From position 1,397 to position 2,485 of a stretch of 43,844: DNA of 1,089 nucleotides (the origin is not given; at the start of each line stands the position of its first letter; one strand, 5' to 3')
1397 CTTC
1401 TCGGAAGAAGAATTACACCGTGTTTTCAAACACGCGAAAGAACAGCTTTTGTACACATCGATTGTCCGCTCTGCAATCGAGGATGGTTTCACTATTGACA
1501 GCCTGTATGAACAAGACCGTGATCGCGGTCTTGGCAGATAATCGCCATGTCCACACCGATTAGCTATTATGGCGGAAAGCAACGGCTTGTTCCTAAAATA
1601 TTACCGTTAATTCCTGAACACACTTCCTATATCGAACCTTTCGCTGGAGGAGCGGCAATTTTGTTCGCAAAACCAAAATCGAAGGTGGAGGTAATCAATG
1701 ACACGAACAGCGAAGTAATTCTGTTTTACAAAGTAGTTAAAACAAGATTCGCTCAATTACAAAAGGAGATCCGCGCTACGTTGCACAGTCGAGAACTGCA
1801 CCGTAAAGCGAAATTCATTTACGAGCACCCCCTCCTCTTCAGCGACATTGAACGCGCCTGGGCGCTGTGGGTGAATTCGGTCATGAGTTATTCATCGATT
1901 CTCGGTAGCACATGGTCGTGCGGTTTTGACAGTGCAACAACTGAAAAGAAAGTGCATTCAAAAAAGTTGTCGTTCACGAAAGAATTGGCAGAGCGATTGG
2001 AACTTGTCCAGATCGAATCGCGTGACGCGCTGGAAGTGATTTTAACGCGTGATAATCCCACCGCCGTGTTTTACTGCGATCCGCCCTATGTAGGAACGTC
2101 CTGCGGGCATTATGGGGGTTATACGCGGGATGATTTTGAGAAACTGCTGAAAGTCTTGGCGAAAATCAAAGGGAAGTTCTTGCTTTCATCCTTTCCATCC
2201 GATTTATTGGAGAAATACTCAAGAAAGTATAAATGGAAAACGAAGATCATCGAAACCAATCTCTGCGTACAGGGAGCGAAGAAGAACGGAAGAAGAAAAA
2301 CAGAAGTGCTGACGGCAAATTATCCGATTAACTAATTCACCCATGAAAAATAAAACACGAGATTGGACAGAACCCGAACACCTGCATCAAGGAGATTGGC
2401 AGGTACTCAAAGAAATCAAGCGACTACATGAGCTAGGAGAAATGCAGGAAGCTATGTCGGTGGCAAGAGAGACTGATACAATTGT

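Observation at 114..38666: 38.5-kb element integrated into the 3' end of rpmG, with a repeat that preserves the L33 protein exactly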

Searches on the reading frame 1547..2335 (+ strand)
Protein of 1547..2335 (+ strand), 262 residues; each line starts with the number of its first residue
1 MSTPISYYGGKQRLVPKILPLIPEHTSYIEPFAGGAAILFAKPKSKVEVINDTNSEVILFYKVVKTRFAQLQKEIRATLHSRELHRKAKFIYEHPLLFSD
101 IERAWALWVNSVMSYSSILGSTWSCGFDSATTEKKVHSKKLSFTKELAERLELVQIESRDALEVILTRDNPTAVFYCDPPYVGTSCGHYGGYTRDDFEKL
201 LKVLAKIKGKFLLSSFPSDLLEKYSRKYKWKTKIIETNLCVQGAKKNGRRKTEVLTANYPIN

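Call 8: search_protein_families(library=pfam, proteins=[window:1547-2335:+], max_evalue=0.01)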
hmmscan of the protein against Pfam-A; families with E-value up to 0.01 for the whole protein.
window:1547-2335:+ (262 aa): 1 family
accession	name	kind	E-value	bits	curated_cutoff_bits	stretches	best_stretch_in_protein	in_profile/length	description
PF02086.21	MethyltransfD12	-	1e-29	104.5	22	1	7-220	1-234/253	D12 class N6 adenine-specific DNA methyltransferase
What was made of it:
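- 1547..2335 (+): Dam-type N6-adenine DNA methyltransferase (backbone). Pfam MethyltransfD12, E 1e-29 (call 8).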

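Call 57: search_protein_families(library=padloc, proteins=[window:1547-2335:+], max_evalue=0.001)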
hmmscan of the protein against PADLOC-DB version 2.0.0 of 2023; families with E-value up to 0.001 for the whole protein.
window:1547-2335:+ (262 aa): 20 families
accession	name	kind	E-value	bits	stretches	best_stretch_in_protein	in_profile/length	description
PDLC03247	MTase_II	-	6.2e-30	102.4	1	3-261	4-267/282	Type II methyltransferase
PDLC03253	MTase_II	-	4.3e-29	100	1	5-247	7-245/253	Type II methyltransferase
PDLC03244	MTase_II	-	3.5e-28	96.5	1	5-244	31-275/295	Type II methyltransferase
PDLC03294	MTase_II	-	2.3e-25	87.8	1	3-259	6-271/272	Type II methyltransferase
PDLC04018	PD-Lambda-5_B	-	1.2e-20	72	1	2-219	5-237/291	-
PDLC03735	oMTase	-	3.9e-19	67.1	1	6-260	12-283/284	orphan methyltransferase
PDLC03264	MTase_II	-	1.1e-15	55.7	2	167-218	187-238/306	Type II methyltransferase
PDLC03729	oMTase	-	6.5e-15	53.3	1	5-81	8-83/275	orphan methyltransferase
PDLC03358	MTase_II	-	2.9e-14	51.1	1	2-229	5-249/301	Type II methyltransferase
PDLC03383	MTase_II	-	3e-14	51.2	1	3-79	20-97/318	Type II methyltransferase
PDLC03717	oMTase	-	7.6e-13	46.5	1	3-189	4-192/285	orphan methyltransferase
PDLC03287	MTase_II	-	4.9e-12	43.4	1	3-259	365-641/646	Type II methyltransferase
PDLC03292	MTase_II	-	2e-11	40.9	1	2-90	418-506/722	Type II methyltransferase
PDLC03349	MTase_II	-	2e-09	34.9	1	3-71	7-78/374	Type II methyltransferase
PDLC03261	MTase_II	-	5e-09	33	1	6-85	29-108/643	Type II methyltransferase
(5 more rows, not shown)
